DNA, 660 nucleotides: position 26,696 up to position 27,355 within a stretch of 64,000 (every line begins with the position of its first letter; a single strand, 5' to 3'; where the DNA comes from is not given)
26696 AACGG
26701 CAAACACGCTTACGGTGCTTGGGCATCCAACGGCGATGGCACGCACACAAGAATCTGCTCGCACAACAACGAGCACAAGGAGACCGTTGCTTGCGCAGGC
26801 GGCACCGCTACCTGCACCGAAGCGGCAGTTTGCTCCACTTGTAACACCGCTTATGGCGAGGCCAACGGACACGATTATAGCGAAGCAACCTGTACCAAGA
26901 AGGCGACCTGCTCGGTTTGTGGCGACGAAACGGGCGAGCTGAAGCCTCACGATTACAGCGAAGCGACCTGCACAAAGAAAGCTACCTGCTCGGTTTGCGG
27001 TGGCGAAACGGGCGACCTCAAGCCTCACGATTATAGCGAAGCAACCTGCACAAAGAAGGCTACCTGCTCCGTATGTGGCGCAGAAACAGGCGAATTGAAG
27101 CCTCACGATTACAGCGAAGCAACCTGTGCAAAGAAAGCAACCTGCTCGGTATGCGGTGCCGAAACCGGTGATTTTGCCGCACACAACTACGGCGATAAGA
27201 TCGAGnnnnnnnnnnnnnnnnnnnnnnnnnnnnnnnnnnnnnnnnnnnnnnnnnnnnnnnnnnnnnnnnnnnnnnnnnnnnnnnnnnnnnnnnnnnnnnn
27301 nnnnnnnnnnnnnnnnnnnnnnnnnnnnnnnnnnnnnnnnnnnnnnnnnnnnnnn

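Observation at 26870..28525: Eleven tandem 26-residue His-Cys-Cys-Cys modules: a possible metal-knuckle stalk on an extracellular protein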

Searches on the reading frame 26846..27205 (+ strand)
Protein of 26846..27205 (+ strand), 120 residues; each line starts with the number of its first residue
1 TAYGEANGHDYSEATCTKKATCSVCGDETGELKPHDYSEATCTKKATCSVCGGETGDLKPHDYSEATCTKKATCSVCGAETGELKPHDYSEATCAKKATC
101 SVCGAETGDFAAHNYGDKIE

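Call 7: search_protein_families(library=pfam, proteins=[window:26870-27184:+], max_evalue=10)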
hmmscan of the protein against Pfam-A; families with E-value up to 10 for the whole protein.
seq(105 aa): 25 families
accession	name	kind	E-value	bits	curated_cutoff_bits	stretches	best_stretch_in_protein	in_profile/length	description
PF04135.18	Nop10p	-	5.8e-05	23.5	27.2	3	37-56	17-36/52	Nucleolar RNA-binding protein, Nop10p family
PF24460.1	DUF7575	-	0.00079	19.2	28.5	1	37-47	3-13/28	Domain of unknown function (DUF7575)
PF14471.11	DUF4428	-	0.0022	18.2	27.8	1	65-77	1-13/51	Domain of unknown function (DUF4428)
PF00130.28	C1_1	-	0.0095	16.2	26.5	1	1-20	1-20/53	Phorbol esters/diacylglycerol binding domain (C1 domain)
PF09297.16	Zn_ribbon_NUD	-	0.019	15.1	24.8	3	40-48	6-14/32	NADH pyrophosphatase zinc ribbon domain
PF12703.12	ptaRNA1_toxin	-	0.023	15.3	27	0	71-89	52-70/73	Toxin of toxin-antitoxin type 1 system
PF21349.2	RUBY_RBDX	-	0.058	13.3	26.5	1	91-101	18-28/30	Rubrerythrin, rubredoxin-like domain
PF13240.11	Zn_Ribbon_1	-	0.072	13.4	25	1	92-98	2-8/23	zinc-ribbon domain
PF06467.20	zf-FCS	-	0.091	13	22.4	0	36-53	3-19/39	MYM-type Zinc finger with FCS sequence motif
PF02132.21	RecR_ZnF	-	0.095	13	22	0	65-70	3-8/21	RecR, Cys4-zinc finger domain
PF02892.21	zf-BED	-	0.14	12.6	20.6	0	59-72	12-25/44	BED zinc finger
PF22795.1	DUF4796_N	-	0.15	12.4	27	0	13-19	21-27/29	DUF4796 N-terminal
PF08792.16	A2L_zn_ribbon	-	0.17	12.1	22.9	1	39-46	5-12/33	A2L zinc ribbon domain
PF11781.13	Zn_ribbon_RRN7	-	0.22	11.6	27.1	0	91-98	6-13/32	Zinc-finger of RNA-polymerase I-specific TFIIB, Rrn7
PF01258.23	zf-dskA_traR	-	0.26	11.7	24.9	1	13-23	5-15/36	Prokaryotic dksA/traR C4-type zinc finger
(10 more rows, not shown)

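Call 30: find_related_loci(query=window:26846-27205:+, collection=genome_contigs, flank=8000)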
Query window:26846-27205:+ (120 aa) in genome_contigs; peptide patterns used: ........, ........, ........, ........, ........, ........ (x = any residue, [..] = any of these).
62 stretches matched a pattern; 25 encode a relative of the query (tblastn E <= 1e-3); 25 distinct loci.
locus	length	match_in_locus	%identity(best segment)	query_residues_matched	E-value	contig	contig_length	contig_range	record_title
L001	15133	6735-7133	88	1-120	6e-66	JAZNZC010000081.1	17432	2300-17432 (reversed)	MAG: Eubacteriales bacterium isolate T1900044770_TS20190236.MAGScoT_cleanbin_000053 SGB_2447_k141_1256303, whole genome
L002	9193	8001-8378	80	2-117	1e-53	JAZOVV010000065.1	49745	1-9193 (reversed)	MAG: Eubacteriales bacterium isolate T1900045525_YK20190219.MAGScoT_cleanbin_000018 SGB_7680_k141_62172, whole genome sh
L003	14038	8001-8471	55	3-119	1e-37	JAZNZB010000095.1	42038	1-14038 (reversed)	MAG: Eubacteriales bacterium isolate T1900044772_TS20190238.MAGScoT_cleanbin_000011 SGB_2452_k141_2050882, whole genome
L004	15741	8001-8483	52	4-117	2e-29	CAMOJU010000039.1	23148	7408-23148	MAG: uncultured Lachnospiraceae bacterium isolate SRR873603_bin.92_metaWRAP_v1.3_MAG genome assembly, contig: NODE_5181_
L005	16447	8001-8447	49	4-117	2e-27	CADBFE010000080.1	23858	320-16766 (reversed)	MAG: uncultured Lachnospiraceae bacterium isolate RUG13912 genome assembly, contig: RUG13912_asm_80, whole genome shotgu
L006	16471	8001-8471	49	4-115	1e-25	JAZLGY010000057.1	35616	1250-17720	MAG: Acetatifactor sp. isolate T1900044990_TA20190052.MAGScoT_cleanbin_000014 SGB_4196_k141_128872, whole genome shotgun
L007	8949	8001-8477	42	4-116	7e-25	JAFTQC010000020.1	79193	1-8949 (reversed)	MAG: Clostridia bacterium isolate RGIG4047 Roe_deer_Cecum-5__c3392, whole genome shotgun sequence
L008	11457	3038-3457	47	4-119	1e-24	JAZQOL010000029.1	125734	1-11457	MAG: Lachnospiraceae bacterium isolate T1900045243_TH20190013.MAGScoT_cleanbin_000020 SGB_5585_k141_3857065, whole genom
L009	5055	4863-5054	85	1-117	4e-24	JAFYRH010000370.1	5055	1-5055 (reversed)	MAG: Clostridia bacterium isolate RGIG7350 Water_buffalos_Cecum-5__c1189817, whole genome shotgun sequence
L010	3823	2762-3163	51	4-117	8e-24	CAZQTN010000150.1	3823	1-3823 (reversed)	MAG TPA_asm: uncultured Ruminococcus sp. isolate SRP315200_co1_628 genome assembly, contig: NODE_62307_length_3823_cov_1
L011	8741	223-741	42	4-119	2e-22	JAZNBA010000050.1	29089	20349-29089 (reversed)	MAG: Eubacteriales bacterium isolate T1900044743_TS20190209.MAGScoT_cleanbin_000081 SGB_2092_k141_3143609, whole genome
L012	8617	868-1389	41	4-118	1e-19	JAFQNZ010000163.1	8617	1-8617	MAG: Clostridia bacterium isolate RGIG1993 Goat_Colon-1__c459916, whole genome shotgun sequence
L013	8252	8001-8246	44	5-117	3e-17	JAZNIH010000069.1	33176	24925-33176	MAG: Acutalibacteraceae bacterium isolate T1900044687_TS20190153.MAGScoT_cleanbin_000020 SGB_1728_k141_1839487, whole ge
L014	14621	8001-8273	43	4-117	4e-15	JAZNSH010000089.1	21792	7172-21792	MAG: Clostridia bacterium isolate T1900044810_TS20190276.MAGScoT_cleanbin_000007 SGB_2777_k141_1062685, whole genome sho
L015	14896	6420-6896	43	3-117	5e-15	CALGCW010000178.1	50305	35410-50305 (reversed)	MAG TPA_asm: uncultured Clostridia bacterium isolate SRR6425794_bin.80_CONCOCT_v1.1_MAG genome assembly, contig: ERZ1767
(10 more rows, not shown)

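Call 31: predict_structure(alignment_id=A1)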
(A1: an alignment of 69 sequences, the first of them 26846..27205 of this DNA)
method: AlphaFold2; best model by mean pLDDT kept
length: 120 residues; sequences in the alignment: 69
mean_pLDDT: 93.9   pTM: 0.66
mean pLDDT of the five models: 93.9, 93.4, 92.5, 91.9, 91.5
residues with pLDDT >= 90: 104; 70-90: 11; 50-70: 5; < 50: 0
segments of 3 or more residues with pLDDT < 50: none
pLDDT, mean of each block of 10 residues (from residue 1): 76 97 95 98 98 98 98 98 98 97 97 78
secondary structure, 60 per line:
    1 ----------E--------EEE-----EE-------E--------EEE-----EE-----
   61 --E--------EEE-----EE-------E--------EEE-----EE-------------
elements in order: E20-22 E46-48 E72-74 E98-100

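Call 34: fold_search(model_id=the predicted structure, library=pdb)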
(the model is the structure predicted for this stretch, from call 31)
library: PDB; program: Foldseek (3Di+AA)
matches with E <= 10: 74; with E <= 0.001: 0
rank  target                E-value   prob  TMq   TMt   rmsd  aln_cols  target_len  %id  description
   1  7o4i_6                4.6e-01  0.04  0.13  0.05  13.5       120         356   14  Yeast RNA polymerase II transcription pre-initiation complex with initial transcription bubble (released 2021-06-16)
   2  4i1h                  5.9e-01  0.06  0.14  0.07  20.1       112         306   16  Structure of Parkin E3 ligase (released 2013-06-19)
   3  4k7d_A                8.1e-01  0.04  0.14  0.07  20.1       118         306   14  Crystal Structure of Parkin C-terminal RING domains (released 2013-05-15)
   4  7m4m_B                9.8e-01  0.06  0.15  0.11  15.5       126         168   13  Crystal structure of RBR E3 ligase RNF216 with ubiquitin (released 2022-01-05)
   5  6hlq_I                1.0e+00  0.03  0.12  0.13  23.8       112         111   18  Yeast RNA polymerase I* elongation complex bound to nucleotide analog GMPCPP (released 2019-04-03)
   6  7m4m_A                1.1e+00  0.04  0.15  0.12  16.0       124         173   16  Crystal structure of RBR E3 ligase RNF216 with ubiquitin (released 2022-01-05)
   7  5n5y_I                1.3e+00  0.02  0.12  0.14  20.5       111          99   18  Cryo-EM structure of RNA polymerase I in complex with Rrn3 and Core Factor (Orientation III) (released 2017-04-05)
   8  8ebt_K                1.4e+00  0.23  0.21  0.15   4.9        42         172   24  XPA repositioning Core7 of TFIIH relative to XPC-DNA lesion (Cy5) (released 2023-04-19)
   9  7v7b_A                1.6e+00  0.04  0.16  0.03  19.0       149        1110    9  CryoEM structure of DDB1-VprBP complex in ARM-up conformation (released 2022-08-31)
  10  5n38_A                1.7e+00  0.03  0.15  0.06  20.3       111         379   17  S65DParkin and pUB complex (released 2017-04-19)
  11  5g5l_I                1.7e+00  0.01  0.11  0.12  20.1       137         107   15  RNA polymerase I-Rrn3 complex at 4.8 A resolution (released 2016-07-27)
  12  5c23_A                1.8e+00  0.03  0.14  0.07  15.3       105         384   15  Parkin (S65DUblR0RBR) (released 2015-07-29)
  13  7qca_LPP              2.2e+00  0.09  0.13  0.17  10.7        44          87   23  Spraguea lophii ribosome (released 2022-11-30)
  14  6hue_A                2.2e+00  0.03  0.14  0.05  22.0        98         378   16  ParkinS65N (released 2018-10-17)
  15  6skf_Bg               2.4e+00  0.13  0.15  0.20  10.8        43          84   21  Cryo-EM Structure of T. kodakarensis 70S ribosome (released 2020-07-29)
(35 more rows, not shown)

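Call 44: search_protein_representatives(alignment_id=A1)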
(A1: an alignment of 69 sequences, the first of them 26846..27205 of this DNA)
Query: 69 sequences, 120 profile positions. Proteins with E-value up to 0.001 (for the whole library): 10322; up to 1e-10: 6408; up to 1e-30: 1730. The best 150 are listed.
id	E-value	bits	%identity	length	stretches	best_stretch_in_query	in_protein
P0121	1.5e-240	799.2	-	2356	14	8-120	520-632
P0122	9.8e-233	774.0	-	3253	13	6-111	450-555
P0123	2.5e-229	763.0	-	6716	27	6-118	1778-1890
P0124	2.6e-229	762.9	-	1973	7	6-116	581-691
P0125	1.2e-221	738.2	-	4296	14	6-120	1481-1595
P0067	1.0e-201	673.9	-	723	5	8-116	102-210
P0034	4.7e-198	662.1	-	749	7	3-116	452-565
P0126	4.9e-198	662.0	-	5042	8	7-117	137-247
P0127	2.4e-193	646.9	-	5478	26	7-114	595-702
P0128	1.1e-188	631.8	-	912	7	5-116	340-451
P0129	3.5e-178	598.0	-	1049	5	3-118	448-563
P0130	1.3e-174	586.4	-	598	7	3-117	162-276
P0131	1.3e-174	586.4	-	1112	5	8-117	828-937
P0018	4.1e-169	568.7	-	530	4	7-115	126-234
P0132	7.9e-169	567.8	-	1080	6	4-116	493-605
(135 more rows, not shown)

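Call 46: search_solved_structures(query=A1, max_evalue=10, show_alignments=3)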
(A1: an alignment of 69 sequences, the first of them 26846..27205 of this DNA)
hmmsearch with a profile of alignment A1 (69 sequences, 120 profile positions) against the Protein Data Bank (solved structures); distinct sequences matched with E-value up to 10: 7.
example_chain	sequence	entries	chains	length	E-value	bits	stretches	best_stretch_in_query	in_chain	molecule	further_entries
5t0u_A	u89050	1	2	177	0.00084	22.2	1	20-109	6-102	Transcriptional repressor CTCF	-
5kkq_A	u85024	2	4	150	0.002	21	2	19-116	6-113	Transcriptional repressor CTCF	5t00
1wjp_A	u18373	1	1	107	0.016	18.1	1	46-107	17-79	Zinc finger protein 295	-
8h9h_G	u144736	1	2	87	0.045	16.6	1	20-80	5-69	Zinc finger and BTB domain-containing protein 7A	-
4xi6_A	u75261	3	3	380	0.079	15.9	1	47-91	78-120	E3 ubiquitin-protein ligase MIB1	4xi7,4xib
9cuo_A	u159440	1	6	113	0.53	13.2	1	49-107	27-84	Protein cereblon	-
5yj3_C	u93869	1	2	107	0.72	12.8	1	44-106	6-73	Telomere zinc finger-associated protein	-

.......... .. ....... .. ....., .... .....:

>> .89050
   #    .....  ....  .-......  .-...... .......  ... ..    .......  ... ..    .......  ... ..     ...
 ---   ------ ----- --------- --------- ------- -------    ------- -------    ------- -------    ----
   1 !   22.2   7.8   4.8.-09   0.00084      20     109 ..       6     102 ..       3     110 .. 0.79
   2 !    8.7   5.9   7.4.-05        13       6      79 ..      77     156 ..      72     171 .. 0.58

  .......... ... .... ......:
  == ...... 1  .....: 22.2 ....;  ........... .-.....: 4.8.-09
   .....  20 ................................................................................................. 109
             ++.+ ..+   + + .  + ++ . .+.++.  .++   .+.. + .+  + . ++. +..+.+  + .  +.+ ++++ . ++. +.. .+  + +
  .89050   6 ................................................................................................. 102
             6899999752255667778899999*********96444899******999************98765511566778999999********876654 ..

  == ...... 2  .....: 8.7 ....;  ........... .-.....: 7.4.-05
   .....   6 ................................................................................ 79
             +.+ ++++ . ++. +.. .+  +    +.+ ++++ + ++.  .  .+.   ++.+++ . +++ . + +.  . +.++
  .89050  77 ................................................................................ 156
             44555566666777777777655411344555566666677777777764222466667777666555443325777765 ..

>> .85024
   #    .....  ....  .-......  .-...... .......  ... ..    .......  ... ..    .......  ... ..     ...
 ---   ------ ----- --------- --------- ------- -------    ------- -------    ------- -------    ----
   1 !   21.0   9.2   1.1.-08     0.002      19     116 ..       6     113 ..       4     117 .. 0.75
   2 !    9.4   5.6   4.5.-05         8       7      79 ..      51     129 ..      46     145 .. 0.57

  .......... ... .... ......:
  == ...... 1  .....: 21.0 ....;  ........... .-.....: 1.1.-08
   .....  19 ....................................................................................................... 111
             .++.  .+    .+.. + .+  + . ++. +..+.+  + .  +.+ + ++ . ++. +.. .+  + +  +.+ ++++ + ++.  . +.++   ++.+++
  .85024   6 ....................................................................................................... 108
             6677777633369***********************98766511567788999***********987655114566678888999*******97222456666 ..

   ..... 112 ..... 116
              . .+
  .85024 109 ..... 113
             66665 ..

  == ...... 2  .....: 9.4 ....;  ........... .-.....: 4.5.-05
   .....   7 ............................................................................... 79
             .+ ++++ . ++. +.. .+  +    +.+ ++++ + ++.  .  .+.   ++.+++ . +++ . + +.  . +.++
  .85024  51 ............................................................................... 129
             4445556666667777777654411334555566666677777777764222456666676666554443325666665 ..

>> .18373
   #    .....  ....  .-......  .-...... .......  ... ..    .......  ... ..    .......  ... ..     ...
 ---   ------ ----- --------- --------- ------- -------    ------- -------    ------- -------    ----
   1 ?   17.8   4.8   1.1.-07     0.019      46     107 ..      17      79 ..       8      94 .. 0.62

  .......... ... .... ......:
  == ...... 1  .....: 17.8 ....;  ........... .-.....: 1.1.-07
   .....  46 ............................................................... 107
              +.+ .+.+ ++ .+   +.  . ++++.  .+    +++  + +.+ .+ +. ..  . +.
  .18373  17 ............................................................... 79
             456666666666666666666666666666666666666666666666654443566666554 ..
